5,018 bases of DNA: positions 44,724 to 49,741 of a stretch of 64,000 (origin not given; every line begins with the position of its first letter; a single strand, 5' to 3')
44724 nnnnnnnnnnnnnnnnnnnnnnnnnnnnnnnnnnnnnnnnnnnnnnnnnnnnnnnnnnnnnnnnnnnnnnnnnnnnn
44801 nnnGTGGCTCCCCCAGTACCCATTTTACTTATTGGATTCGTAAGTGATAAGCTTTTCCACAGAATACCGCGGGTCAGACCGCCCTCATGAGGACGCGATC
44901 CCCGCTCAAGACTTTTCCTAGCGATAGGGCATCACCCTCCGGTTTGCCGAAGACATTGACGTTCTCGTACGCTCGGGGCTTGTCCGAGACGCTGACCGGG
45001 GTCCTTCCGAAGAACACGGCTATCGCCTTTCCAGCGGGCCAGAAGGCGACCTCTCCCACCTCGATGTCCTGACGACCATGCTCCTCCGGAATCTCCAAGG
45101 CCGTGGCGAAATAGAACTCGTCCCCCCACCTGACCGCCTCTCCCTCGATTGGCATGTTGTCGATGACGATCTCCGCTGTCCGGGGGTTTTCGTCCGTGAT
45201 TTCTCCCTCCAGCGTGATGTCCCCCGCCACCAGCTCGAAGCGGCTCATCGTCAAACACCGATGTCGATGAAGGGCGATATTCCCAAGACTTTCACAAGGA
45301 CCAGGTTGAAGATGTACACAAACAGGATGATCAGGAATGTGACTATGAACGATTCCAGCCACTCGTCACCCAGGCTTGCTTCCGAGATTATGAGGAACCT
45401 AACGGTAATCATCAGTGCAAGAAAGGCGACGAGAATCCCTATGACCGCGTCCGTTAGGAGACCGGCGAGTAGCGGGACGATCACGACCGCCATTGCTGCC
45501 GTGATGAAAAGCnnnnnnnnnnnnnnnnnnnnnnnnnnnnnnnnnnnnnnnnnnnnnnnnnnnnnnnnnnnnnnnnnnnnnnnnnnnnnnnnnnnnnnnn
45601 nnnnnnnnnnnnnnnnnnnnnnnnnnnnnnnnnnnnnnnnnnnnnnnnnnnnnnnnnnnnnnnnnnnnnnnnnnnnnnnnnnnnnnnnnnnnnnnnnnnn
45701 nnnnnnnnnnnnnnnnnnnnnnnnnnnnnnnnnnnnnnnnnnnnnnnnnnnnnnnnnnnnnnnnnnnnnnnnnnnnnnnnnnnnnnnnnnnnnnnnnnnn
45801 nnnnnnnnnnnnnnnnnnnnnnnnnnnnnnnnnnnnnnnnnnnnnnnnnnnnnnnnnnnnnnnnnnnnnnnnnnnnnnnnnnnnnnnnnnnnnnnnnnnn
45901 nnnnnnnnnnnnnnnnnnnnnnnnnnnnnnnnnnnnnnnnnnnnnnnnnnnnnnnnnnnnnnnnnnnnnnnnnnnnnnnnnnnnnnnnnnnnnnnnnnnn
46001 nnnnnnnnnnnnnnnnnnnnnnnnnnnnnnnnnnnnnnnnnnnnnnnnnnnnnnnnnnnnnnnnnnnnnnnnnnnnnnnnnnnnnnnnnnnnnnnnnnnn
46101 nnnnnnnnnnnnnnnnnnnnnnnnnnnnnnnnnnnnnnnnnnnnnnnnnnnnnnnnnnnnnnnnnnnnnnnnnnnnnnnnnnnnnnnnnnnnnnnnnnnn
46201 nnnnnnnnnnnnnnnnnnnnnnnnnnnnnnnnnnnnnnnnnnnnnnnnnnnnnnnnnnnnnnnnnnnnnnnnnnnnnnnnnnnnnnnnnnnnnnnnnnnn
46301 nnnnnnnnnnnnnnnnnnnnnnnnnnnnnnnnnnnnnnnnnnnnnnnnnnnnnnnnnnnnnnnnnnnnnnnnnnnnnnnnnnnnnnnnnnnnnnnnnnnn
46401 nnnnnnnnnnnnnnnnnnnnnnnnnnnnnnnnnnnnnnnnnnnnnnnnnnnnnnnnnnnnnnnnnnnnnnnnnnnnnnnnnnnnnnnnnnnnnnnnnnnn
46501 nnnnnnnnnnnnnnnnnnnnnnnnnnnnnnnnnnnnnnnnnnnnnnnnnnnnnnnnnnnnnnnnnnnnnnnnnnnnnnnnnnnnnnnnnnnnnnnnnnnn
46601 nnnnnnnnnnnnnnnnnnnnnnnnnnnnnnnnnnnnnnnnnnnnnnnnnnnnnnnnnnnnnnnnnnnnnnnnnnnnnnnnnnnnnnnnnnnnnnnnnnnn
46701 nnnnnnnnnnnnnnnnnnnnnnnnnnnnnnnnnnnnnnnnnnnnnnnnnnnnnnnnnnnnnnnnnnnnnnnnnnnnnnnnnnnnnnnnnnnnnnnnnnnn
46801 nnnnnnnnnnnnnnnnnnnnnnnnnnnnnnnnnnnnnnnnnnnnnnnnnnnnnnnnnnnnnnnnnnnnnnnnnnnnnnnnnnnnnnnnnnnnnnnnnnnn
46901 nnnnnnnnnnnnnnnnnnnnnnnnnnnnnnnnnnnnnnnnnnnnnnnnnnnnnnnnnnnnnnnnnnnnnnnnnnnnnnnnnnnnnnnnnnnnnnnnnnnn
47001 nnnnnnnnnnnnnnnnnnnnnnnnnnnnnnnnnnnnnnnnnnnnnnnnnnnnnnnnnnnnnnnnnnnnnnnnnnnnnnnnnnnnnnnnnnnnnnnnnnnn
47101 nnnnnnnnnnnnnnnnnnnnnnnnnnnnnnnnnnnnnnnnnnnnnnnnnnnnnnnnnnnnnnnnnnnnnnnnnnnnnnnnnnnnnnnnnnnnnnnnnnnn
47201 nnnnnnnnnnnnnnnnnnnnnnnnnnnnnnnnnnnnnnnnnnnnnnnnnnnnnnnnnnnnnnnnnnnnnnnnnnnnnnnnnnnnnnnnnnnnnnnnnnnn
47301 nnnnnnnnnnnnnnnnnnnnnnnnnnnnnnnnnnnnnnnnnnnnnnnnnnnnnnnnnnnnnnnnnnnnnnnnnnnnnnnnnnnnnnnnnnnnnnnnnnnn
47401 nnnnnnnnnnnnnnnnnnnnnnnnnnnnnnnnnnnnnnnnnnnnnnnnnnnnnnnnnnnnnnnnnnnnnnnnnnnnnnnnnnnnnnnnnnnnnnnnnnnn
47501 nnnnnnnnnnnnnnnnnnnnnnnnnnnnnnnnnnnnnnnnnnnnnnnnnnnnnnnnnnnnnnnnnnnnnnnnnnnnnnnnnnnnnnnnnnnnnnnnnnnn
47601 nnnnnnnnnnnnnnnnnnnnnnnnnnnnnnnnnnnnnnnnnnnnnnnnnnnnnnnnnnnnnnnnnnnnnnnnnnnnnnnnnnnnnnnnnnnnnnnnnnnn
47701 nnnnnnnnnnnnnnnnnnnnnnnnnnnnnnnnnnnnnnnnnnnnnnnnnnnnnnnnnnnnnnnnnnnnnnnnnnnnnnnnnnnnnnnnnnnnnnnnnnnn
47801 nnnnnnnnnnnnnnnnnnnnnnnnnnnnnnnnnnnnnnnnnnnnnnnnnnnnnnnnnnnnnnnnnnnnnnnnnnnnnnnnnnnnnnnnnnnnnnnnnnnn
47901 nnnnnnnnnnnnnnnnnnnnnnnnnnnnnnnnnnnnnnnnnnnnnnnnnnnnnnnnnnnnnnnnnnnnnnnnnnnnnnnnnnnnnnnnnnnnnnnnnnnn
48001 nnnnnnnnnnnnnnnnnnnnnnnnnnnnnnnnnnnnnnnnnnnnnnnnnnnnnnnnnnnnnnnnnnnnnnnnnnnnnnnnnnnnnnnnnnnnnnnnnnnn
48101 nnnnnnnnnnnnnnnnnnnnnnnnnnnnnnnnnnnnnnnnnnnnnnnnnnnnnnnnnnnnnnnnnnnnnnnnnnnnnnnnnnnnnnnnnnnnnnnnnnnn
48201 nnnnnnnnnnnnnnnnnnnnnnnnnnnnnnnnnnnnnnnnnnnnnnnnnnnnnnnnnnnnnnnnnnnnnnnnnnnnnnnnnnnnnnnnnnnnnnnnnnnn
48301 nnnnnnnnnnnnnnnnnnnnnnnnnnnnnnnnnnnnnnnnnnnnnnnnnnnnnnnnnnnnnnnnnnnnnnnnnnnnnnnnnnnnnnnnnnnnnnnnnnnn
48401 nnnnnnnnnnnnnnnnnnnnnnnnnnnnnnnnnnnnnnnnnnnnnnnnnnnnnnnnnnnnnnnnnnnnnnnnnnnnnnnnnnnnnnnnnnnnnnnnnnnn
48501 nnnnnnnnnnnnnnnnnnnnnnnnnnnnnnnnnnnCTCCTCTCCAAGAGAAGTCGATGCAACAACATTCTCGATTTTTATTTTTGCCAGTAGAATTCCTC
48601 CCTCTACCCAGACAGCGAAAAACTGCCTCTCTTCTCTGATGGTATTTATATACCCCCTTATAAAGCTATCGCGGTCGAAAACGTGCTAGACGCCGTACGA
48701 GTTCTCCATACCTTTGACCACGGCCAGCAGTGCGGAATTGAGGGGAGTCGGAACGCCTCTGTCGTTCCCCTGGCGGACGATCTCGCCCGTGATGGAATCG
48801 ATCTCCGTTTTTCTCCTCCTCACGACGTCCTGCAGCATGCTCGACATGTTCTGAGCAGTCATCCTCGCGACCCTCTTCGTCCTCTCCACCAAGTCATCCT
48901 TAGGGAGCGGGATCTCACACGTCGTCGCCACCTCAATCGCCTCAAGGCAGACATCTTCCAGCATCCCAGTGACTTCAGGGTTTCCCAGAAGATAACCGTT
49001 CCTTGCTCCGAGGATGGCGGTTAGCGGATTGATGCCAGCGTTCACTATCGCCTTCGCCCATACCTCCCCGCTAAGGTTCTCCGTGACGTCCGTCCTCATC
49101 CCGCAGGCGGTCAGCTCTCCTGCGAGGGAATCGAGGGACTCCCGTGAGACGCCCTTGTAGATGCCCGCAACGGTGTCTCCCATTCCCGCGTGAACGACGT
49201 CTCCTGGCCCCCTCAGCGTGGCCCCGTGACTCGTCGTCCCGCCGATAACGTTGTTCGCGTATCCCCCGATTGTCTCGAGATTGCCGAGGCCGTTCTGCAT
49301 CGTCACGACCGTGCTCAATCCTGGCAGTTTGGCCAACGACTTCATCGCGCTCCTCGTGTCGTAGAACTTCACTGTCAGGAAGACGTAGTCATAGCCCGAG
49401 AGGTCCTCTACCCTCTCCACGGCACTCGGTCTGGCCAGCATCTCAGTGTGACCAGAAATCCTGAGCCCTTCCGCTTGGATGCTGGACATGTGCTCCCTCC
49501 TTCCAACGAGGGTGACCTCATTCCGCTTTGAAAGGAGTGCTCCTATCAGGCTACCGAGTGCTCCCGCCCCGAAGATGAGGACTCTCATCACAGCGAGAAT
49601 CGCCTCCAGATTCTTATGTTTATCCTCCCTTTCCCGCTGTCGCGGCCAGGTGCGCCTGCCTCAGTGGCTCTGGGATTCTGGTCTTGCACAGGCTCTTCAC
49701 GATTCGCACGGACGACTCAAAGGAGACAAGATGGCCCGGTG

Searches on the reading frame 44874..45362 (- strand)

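Call 29: search_protein_families(library=pfam, proteins=[window:44874-45362:-], max_evalue=0.001)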
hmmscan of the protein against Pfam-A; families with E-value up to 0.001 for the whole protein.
window:44874-45362:- (162 aa): 1 family
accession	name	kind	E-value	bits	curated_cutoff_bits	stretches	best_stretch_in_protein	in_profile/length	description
PF04126.18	Cyclophil_like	-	3.8e-31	107.9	27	1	42-159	3-119/120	Cyclophilin-like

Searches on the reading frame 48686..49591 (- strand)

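Call 29: search_protein_families(library=pfam, proteins=[window:48686-49591:-], max_evalue=0.001)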
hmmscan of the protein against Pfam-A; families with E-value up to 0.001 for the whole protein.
window:48686-49591:- (301 aa): 3 families
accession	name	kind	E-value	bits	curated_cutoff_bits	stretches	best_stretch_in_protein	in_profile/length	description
PF08546.17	ApbA_C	-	7.5e-36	123.7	22.7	1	173-296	2-125/125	Ketopantoate reductase PanE/ApbA C terminal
PF02558.23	ApbA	-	4.2e-35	121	22.2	1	4-146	1-149/150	Ketopantoate reductase PanE/ApbA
PF03807.23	F420_oxidored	-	0.00023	22.1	21.6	1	4-100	2-93/94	NADP oxidoreductase coenzyme F420-dependent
